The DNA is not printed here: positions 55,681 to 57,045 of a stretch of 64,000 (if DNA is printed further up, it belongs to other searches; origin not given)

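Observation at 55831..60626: Helicobacter-like FutA (GT10) and FutC (GT11) homologues in one operon, possibly horizontally acquired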

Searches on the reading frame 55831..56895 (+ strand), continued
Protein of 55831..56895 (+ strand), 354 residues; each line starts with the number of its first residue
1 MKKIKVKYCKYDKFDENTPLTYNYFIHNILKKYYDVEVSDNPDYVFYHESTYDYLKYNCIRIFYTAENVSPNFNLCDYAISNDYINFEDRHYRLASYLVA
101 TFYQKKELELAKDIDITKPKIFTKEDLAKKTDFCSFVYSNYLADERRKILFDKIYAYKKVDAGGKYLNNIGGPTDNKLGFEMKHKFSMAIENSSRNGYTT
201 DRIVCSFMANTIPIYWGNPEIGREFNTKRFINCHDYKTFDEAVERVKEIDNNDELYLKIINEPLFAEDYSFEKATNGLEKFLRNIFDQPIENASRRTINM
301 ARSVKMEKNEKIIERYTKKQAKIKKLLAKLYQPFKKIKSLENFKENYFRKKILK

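Call 55: search_protein_families(library=ncbifam, proteins=[L017:11232-12296:+, L019:12141-13205:+, L021:6177-7241:+, L024:6196-7266:+, L027:12955-14019:+, L041:12853-13977:+, L017:12303-13250:+, L019:13217-14164:+, L027:14000-14980:+, L041:13990-14934:+], max_evalue=1e-50)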
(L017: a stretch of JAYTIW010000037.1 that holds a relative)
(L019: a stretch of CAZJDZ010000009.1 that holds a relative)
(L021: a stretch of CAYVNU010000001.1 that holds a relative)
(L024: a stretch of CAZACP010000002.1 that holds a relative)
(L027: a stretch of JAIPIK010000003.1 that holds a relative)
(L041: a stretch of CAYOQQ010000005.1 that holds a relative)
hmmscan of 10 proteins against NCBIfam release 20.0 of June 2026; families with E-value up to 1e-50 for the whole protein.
L017:11232-12296:+ (355 aa): 1 family
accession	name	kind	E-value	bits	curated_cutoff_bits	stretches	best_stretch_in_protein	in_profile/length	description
TIGR01472.1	gmd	equivalog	4.4e-170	565.3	415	1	2-341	1-341/342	GDP-mannose 4,6-dehydratase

L019:12141-13205:+ (355 aa): 1 family
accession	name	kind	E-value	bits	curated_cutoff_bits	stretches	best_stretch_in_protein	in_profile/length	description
TIGR01472.1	gmd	equivalog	2.5e-169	562.9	415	1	2-341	1-341/342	GDP-mannose 4,6-dehydratase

L021:6177-7241:+ (355 aa): 0 families

L024:6196-7266:+ (357 aa): 0 families

L027:12955-14019:+ (355 aa): 1 family
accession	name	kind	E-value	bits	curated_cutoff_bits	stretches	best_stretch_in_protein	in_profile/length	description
TIGR01472.1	gmd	equivalog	1.6e-170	566.8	415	1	2-340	1-340/342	GDP-mannose 4,6-dehydratase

L041:12853-13977:+ (375 aa): 1 family
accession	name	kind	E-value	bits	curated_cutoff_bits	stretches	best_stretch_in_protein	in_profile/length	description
TIGR01472.1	gmd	equivalog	3.1e-167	556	415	1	21-360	1-340/342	GDP-mannose 4,6-dehydratase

L017:12303-13250:+ (316 aa): 1 family
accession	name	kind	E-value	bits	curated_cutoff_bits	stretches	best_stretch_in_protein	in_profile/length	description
NF047922.1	GDPFucSynFcl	equivalog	1.6e-152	507.3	500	1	4-309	2-306/308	GDP-L-fucose synthase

L019:13217-14164:+ (316 aa): 1 family
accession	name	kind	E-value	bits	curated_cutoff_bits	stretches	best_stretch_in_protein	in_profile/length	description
NF047922.1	GDPFucSynFcl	equivalog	2.8e-153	509.8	500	1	5-309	3-306/308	GDP-L-fucose synthase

L027:14000-14980:+ (327 aa): 1 family
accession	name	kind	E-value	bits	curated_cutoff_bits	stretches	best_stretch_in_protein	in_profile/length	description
NF047922.1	GDPFucSynFcl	equivalog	2e-157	523.4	500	1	16-321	2-306/308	GDP-L-fucose synthase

L041:13990-14934:+ (315 aa): 1 family
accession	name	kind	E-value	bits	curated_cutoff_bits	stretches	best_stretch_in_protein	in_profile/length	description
NF047922.1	GDPFucSynFcl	equivalog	3.6e-150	499.6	500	1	4-309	2-306/308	GDP-L-fucose synthase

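Call 67: predict_structure(alignment_id=A1)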
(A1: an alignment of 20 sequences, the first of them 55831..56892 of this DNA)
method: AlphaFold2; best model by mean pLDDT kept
length: 354 residues; sequences in the alignment: 20
mean_pLDDT: 85.6   pTM: 0.80
mean pLDDT of the five models: 85.6, 84.7, 83.3, 82.4, 71.8
residues with pLDDT >= 90: 151; 70-90: 167; 50-70: 31; < 50: 5
segments of 3 or more residues with pLDDT < 50: 352-354
pLDDT, mean of each block of 10 residues (from residue 1): 93 82 92 97 91 89 85 90 86 85 78 76 93 82 80 93 61 75 93 82 88 93 93 96 98 96 89 91 94 82 84 86 82 65 69 49
secondary structure, 60 per line:
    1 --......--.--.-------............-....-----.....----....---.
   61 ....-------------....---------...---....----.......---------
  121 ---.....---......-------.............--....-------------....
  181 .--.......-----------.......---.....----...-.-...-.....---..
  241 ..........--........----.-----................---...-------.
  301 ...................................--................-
elements in order: E3-8 H22-33 E35-38 E44-48 H53-56 E60-64 E78-81 E91-93 H97-100 H105-111 H124-128 E132-137 H145-157 E160-163 H177-181 E184-190 H202-208 E212-216 H239-250 H253-260 H271-286 H300-335 H338-353

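Call 70: fold_search(model_id=the predicted structure, library=pdb)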
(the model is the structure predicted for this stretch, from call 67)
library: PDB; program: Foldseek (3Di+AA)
matches with E <= 10: 715; with E <= 0.001: 54
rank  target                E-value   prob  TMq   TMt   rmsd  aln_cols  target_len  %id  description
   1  2nzx_C                9.3e-21  1.00  0.62  0.63   5.5       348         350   28  Crystal Structure of alpha1,3-Fucosyltransferase with GDP (released 2007-01-23)
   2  2nzw_B                1.4e-20  1.00  0.60  0.63   5.7       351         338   27  Crystal Structure of alpha1,3-Fucosyltransferase (released 2007-01-23)
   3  2nzx_A                1.0e-19  1.00  0.60  0.62   5.7       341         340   28  Crystal Structure of alpha1,3-Fucosyltransferase with GDP (released 2007-01-23)
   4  2nzy_A                1.9e-19  1.00  0.62  0.64   5.5       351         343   27  Crystal Structure of alpha1,3-Fucosyltransferase with GDP-fucose (released 2007-01-23)
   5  2nzw_A                3.2e-19  1.00  0.60  0.61   5.8       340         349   28  Crystal Structure of alpha1,3-Fucosyltransferase (released 2007-01-23)
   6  2nzw_C                5.7e-19  1.00  0.61  0.61   5.4       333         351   29  Crystal Structure of alpha1,3-Fucosyltransferase (released 2007-01-23)
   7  5zoi_A                1.7e-17  1.00  0.62  0.64   5.6       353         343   27  Crystal Structure of alpha1,3-Fucosyltransferase (released 2019-06-26)
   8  7yro_E                4.5e-09  1.00  0.50  0.52   6.6       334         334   16  Crystal structure of mango fucosyltransferase 13 (released 2023-08-16)
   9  7yro_G                6.1e-09  1.00  0.52  0.54   6.4       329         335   16  Crystal structure of mango fucosyltransferase 13 (released 2023-08-16)
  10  8d0o_A                6.8e-09  1.00  0.53  0.62   6.1       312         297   16  Human alpha1,3-fucosyltransferase FUT9, heavy atom derivative (released 2023-05-24)
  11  7yro_A                8.2e-09  1.00  0.50  0.53   6.6       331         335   15  Crystal structure of mango fucosyltransferase 13 (released 2023-08-16)
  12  7yro_D                8.7e-09  1.00  0.52  0.54   6.4       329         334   16  Crystal structure of mango fucosyltransferase 13 (released 2023-08-16)
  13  7yro_H                1.4e-08  1.00  0.53  0.55   6.2       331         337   15  Crystal structure of mango fucosyltransferase 13 (released 2023-08-16)
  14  8d0w_A                1.6e-08  1.00  0.53  0.62   6.6       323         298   14  Human FUT9 bound to H-Type 2 (released 2023-05-24)
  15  7yro_F                2.5e-08  1.00  0.49  0.52   6.8       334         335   16  Crystal structure of mango fucosyltransferase 13 (released 2023-08-16)
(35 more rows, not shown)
